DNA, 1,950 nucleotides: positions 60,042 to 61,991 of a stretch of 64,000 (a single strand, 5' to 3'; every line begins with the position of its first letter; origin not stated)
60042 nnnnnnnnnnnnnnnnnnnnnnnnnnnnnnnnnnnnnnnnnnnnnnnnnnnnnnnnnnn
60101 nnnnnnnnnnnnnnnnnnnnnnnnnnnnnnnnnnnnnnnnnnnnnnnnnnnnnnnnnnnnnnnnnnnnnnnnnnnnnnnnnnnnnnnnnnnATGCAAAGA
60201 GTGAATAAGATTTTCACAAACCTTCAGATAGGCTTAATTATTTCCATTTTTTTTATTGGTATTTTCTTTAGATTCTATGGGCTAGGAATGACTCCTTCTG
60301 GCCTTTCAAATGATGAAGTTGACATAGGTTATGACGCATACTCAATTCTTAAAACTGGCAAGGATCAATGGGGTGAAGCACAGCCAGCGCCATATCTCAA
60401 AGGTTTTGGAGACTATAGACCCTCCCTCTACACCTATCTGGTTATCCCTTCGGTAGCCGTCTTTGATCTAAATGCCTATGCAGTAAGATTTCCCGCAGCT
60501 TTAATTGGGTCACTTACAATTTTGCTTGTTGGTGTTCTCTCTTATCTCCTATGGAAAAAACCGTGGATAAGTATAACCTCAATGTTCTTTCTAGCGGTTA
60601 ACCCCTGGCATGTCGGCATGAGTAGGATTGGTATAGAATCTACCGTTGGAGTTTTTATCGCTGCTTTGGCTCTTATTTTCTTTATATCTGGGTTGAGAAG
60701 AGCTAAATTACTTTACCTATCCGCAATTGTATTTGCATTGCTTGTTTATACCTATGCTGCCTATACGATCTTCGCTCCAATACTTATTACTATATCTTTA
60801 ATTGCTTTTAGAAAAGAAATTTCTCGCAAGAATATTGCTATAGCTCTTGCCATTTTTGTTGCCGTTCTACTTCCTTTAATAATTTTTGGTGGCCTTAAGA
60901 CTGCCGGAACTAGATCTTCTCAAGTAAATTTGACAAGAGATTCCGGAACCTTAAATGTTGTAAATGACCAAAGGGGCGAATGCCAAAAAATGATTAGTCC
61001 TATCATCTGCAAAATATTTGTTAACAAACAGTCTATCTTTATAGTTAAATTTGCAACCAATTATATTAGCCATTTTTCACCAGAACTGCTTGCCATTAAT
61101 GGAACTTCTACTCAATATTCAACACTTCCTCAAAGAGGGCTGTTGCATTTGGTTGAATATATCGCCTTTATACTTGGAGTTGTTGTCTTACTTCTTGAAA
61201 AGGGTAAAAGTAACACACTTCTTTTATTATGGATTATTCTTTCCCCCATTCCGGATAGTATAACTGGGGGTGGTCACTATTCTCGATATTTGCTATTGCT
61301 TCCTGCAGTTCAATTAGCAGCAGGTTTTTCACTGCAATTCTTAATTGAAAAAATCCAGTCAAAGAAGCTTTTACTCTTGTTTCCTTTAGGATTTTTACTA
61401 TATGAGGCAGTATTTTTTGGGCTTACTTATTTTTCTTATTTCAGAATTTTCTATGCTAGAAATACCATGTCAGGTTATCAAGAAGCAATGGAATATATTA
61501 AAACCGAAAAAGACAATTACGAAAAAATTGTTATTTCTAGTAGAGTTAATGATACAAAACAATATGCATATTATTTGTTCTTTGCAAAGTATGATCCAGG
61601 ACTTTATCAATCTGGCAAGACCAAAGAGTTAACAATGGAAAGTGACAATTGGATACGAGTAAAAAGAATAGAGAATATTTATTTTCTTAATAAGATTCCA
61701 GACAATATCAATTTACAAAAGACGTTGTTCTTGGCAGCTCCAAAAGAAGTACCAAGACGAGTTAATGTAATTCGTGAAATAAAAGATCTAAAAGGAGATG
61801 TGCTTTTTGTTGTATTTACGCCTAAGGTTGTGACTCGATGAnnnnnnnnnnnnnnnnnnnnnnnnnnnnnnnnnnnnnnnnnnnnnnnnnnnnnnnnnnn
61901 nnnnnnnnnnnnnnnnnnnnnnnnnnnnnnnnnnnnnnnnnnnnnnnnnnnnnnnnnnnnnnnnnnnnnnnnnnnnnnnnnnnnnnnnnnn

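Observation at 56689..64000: Glycosylation locus: Dpm1-like GT2 followed by four to five GT-C membrane glycosyltransferase paralogues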

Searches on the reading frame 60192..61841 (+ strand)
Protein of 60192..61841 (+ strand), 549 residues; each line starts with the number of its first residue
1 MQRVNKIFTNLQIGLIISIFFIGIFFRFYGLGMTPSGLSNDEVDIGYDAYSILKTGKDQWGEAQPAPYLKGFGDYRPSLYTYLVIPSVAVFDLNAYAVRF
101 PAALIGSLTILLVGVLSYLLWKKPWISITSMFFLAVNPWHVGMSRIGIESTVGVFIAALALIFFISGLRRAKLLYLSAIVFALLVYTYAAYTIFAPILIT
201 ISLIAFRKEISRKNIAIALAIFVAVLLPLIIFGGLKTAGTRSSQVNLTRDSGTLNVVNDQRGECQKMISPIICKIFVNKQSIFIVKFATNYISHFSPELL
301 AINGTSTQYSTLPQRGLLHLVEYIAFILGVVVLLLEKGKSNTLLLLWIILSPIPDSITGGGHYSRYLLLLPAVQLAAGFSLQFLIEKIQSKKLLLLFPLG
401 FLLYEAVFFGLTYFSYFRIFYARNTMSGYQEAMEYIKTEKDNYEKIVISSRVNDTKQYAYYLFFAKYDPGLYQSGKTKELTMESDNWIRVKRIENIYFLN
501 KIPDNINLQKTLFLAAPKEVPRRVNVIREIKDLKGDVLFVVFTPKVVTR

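Call 3: search_protein_families(library=pfam, proteins=[window:60192-61841:+], max_evalue=0.01)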
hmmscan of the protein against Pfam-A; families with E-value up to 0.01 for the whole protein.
window:60192-61841:+ (549 aa): 1 family
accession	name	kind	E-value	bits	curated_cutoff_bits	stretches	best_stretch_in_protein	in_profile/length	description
PF19529.4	DUF6057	-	0.0096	15.3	29.8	0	96-231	67-205/569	Family of unknown function (DUF6057)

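Call 6: search_protein_families(library=ncbifam, proteins=[window:60192-61841:+], max_evalue=0.1)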
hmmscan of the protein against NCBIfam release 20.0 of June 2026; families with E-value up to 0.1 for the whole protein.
window:60192-61841:+ (549 aa): 1 family
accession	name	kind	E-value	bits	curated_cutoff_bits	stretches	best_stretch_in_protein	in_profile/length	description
TIGR03663.1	TIGR03663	subfamily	2.1e-05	23.7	126.25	1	15-197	3-172/435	flippase activity-associated protein Agl23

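Call 20: find_homologous_proteins(query=window:60192-61841:+, max_evalue=0.00001)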
Query window:60192-61841:+ (549 aa): 281 proteins with E <= 0.00001 among 8000 candidates; the best 120 are listed.
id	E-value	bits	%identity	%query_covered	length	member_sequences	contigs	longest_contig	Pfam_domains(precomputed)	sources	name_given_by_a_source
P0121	0.0e+0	1200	100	100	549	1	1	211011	-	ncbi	-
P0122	5.1e-255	865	68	99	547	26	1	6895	-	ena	-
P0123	1.0e-175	604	54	95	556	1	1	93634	PF02366.25,PF13231.13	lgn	-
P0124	8.7e-174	597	51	98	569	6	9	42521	PF02366.25,PF13231.13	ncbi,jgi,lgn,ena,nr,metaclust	ncbi:MAG: hypothetical protein A2857_03525 [Candidatus Levybacteria bacterium RIFCSPHIGHO2_01_FULL_3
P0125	2.0e-173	596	53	94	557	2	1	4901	PF02366.25,PF13231.13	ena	-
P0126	3.1e-168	579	52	94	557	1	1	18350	PF02366.25,PF13231.13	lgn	-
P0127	3.1e-166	572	52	95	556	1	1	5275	PF02366.25,PF13231.13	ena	-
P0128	3.0e-163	563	52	93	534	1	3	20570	PF02366.25,PF13231.13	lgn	-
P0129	1.8e-158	547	48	96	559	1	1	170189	PF13231.13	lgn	-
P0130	1.5e-157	544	49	96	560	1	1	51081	PF02366.25,PF13231.13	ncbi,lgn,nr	ncbi:MAG: glycosyltransferase family 39 protein [bacterium]|nr:glycosyltransferase family 39 protein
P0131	1.3e-143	498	45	96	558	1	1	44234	PF02366.25,PF13231.13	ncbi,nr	ncbi:MAG: glycosyltransferase family 39 protein [bacterium]|nr:glycosyltransferase family 39 protein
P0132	4.2e-140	486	44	98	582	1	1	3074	PF02366.25,PF13231.13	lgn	-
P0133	5.0e-134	466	43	93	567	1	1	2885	PF02366.25,PF13231.13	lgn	-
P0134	1.2e-131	458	43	95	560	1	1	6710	PF13231.13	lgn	-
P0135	1.1e-128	449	41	96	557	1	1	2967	PF02366.25,PF13231.13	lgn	-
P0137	5.8e-127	443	42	94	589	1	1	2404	PF13231.13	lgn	-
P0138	2.9e-126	441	43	94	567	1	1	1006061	PF13231.13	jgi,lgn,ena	jgi:4-amino-4-deoxy-L-arabinose transferase-like glycosyltransferase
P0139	3.0e-126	440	40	96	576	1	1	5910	PF13231.13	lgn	-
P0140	1.4e-125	438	42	96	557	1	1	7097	PF13231.13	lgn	-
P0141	1.6e-125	438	41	96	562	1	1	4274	PF13231.13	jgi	jgi:4-amino-4-deoxy-L-arabinose transferase-like glycosyltransferase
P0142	2.4e-125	438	40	94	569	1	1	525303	PF13231.13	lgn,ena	-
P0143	3.0e-125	437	43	96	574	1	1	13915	PF13231.13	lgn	-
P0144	5.4e-125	436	41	99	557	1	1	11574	PF13231.13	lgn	-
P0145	9.4e-125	436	43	94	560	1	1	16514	PF13231.13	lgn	-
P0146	5.2e-124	433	40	93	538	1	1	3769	PF02366.25,PF13231.13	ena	-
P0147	8.8e-124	432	42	96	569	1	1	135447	PF13231.13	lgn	-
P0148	1.3e-123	432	41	94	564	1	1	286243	PF13231.13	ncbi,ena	-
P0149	7.5e-123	429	41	93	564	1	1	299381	PF02366.25,PF13231.13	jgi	jgi:4-amino-4-deoxy-L-arabinose transferase-like glycosyltransferase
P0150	1.7e-122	428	41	95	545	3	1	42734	PF13231.13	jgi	-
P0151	1.9e-122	428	42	94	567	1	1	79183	PF13231.13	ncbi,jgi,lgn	-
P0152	4.3e-122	427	40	97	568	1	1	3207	PF02366.25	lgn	-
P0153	3.4e-121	424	41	96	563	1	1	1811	PF13231.13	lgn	-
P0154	3.4e-121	424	41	96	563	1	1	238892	PF02366.25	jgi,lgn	jgi:4-amino-4-deoxy-L-arabinose transferase-like glycosyltransferase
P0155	1.8e-120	421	42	96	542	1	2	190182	PF13231.13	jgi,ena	-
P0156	6.0e-120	420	41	96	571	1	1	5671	PF13231.13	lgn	-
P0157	7.8e-120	419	39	97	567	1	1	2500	PF13231.13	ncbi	-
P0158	2.2e-119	418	39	94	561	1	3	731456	PF02366.25,PF13231.13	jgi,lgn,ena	jgi:4-amino-4-deoxy-L-arabinose transferase-like glycosyltransferase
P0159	3.4e-119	417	40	96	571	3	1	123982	PF13231.13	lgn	-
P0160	3.8e-119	417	41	97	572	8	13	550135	PF13231.13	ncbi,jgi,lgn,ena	jgi:4-amino-4-deoxy-L-arabinose transferase-like glycosyltransferase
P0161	6.7e-119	416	39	96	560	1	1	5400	PF02366.25,PF13231.13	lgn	-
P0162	9.9e-119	416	39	97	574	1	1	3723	PF13231.13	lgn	-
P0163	1.3e-118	415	42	96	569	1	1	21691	PF13231.13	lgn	-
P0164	1.6e-118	415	39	96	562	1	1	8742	PF13231.13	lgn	-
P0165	1.7e-118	415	39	95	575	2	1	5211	PF13231.13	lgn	-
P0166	2.1e-118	415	41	96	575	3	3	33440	PF13231.13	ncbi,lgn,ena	-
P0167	2.8e-118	414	38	96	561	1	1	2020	PF13231.13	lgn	-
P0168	1.2e-117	412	40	96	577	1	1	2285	PF13231.13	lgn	-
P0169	2.0e-117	411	40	94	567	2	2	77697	PF13231.13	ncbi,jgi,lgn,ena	-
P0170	3.2e-117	411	40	93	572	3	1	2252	PF13231.13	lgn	-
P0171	5.1e-117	410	41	96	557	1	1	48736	PF13231.13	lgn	-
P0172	3.0e-116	407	38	96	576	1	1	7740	PF13231.13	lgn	-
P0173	3.4e-116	407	41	95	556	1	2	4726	PF02366.25,PF13231.13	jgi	-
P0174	6.6e-116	406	39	96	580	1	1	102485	PF13231.13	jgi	jgi:hypothetical protein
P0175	8.3e-116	406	42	94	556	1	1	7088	PF13231.13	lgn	-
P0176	1.3e-115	405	39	94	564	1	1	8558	PF13231.13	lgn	-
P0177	6.2e-115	403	39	98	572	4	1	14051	PF13231.13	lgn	-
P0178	6.4e-115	403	38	94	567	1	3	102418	PF13231.13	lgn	-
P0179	7.0e-115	403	40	95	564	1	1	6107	PF13231.13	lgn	-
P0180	7.2e-115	403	39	96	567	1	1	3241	PF13231.13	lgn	-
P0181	2.6e-114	401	41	93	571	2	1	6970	PF13231.13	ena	-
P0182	3.3e-114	401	38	96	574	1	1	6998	PF13231.13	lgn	-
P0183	1.4e-113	399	38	96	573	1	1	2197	PF13231.13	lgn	-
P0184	3.5e-113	397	37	96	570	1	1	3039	PF13231.13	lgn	-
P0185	4.5e-113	397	40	94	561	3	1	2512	PF13231.13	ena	-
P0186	4.9e-113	397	40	93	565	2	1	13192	PF13231.13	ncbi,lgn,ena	-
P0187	5.2e-113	397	41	93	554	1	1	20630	PF13231.13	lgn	-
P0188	6.2e-113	397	38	93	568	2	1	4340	PF13231.13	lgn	-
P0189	2.2e-112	395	39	97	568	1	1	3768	PF13231.13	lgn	-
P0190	3.0e-112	394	40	98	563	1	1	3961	PF13231.13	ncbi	-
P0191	2.0e-111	392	40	94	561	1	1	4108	PF13231.13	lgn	-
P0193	4.0e-109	384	38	97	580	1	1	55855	PF13231.13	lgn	-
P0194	9.4e-109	383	38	95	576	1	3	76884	PF13231.13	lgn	-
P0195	3.1e-108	381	38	98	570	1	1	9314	PF13231.13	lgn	-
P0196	1.0e-107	379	41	96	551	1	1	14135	PF13231.13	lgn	-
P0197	1.5e-107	379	39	94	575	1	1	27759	PF13231.13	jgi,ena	-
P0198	5.2e-107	377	38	97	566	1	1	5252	PF13231.13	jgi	jgi:4-amino-4-deoxy-L-arabinose transferase-like glycosyltransferase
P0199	1.2e-106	376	37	96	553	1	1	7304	PF13231.13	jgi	-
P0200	2.6e-106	375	38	95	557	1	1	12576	PF13231.13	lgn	-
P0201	6.1e-106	373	39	94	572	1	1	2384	PF13231.13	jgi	jgi:4-amino-4-deoxy-L-arabinose transferase-like glycosyltransferase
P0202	8.2e-106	373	38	97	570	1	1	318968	PF13231.13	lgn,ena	-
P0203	1.1e-105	373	40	93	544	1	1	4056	PF13231.13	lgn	-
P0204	3.4e-105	371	38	96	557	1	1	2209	PF13231.13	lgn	-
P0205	1.5e-104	369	39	95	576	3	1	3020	PF13231.13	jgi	jgi:4-amino-4-deoxy-L-arabinose transferase-like glycosyltransferase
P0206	9.0e-103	363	39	96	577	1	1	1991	PF13231.13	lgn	-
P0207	9.4e-103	363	38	93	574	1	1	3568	PF13231.13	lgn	-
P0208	2.6e-102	361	37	94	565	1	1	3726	PF13231.13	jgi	jgi:4-amino-4-deoxy-L-arabinose transferase-like glycosyltransferase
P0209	8.2e-102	360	37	98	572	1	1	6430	PF13231.13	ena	-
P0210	1.2e-97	346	38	98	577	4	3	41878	PF13231.13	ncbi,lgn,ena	ncbi:MAG: glycosyltransferase family 39 protein [Patescibacteria group bacterium]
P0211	1.1e-96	343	37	96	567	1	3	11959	PF02366.25,PF13231.13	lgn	-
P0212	1.1e-88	317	35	93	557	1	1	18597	PF13231.13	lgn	-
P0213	1.6e-87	313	34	93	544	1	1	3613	PF13231.13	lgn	-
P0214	1.4e-81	293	34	95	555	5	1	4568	PF02366.25,PF13231.13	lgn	-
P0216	2.5e-77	279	33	94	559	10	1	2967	PF02366.25,PF02516.21,PF13231.13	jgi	-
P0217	6.7e-75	271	33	95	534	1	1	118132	PF02366.25,PF13231.13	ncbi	-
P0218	1.2e-72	264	34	95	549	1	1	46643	PF13231.13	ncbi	-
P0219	2.8e-71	259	33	94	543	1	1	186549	PF02366.25,PF13231.13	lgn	-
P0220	4.8e-71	258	30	96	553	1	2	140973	PF02366.25,PF13231.13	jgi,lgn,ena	-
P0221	4.5e-70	255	30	96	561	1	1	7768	PF13231.13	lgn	-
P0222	8.7e-70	254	31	94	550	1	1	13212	PF02366.25,PF13231.13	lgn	-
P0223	2.2e-69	253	33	95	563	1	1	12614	PF13231.13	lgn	-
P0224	3.2e-69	252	30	92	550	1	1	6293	PF02366.25,PF13231.13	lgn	-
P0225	6.9e-69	251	32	93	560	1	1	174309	PF13231.13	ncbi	-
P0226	9.7e-69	251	31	97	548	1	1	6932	PF13231.13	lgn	-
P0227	2.6e-68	249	32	95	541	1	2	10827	PF02366.25,PF13231.13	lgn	-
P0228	2.6e-68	249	32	93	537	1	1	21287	PF02366.25,PF13231.13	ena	-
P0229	9.4e-67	244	31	92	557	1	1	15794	PF02366.25,PF13231.13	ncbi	ncbi:glycosyltransferase family 39 protein [Patescibacteria group bacterium]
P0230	1.7e-66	243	30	97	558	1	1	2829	PF13231.13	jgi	jgi:4-amino-4-deoxy-L-arabinose transferase-like glycosyltransferase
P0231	1.9e-66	243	34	87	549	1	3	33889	PF02366.25,PF13231.13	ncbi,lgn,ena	ncbi:MAG: glycosyltransferase family 39 protein [Patescibacteria group bacterium]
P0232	2.1e-66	243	33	87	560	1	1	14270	PF13231.13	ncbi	-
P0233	3.2e-66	242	30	93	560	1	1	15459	PF13231.13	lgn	-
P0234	7.5e-66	241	32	97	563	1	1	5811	PF02366.25,PF13231.13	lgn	-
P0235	1.1e-65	241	32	96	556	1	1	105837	PF13231.13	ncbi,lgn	-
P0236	1.3e-65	240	30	91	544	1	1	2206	PF02366.25,PF13231.13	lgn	-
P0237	1.8e-65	240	29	97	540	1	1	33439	PF13231.13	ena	-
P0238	2.4e-65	240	30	93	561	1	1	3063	PF13231.13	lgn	-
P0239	3.4e-65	239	32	92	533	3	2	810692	PF02366.25,PF09852.16,PF13231.13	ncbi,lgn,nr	ncbi:MAG TPA: glycosyltransferase family 39 protein [Patescibacteria group bacterium]|nr:glycosyltra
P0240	3.7e-65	239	33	93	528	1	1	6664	PF02366.25,PF13231.13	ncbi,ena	-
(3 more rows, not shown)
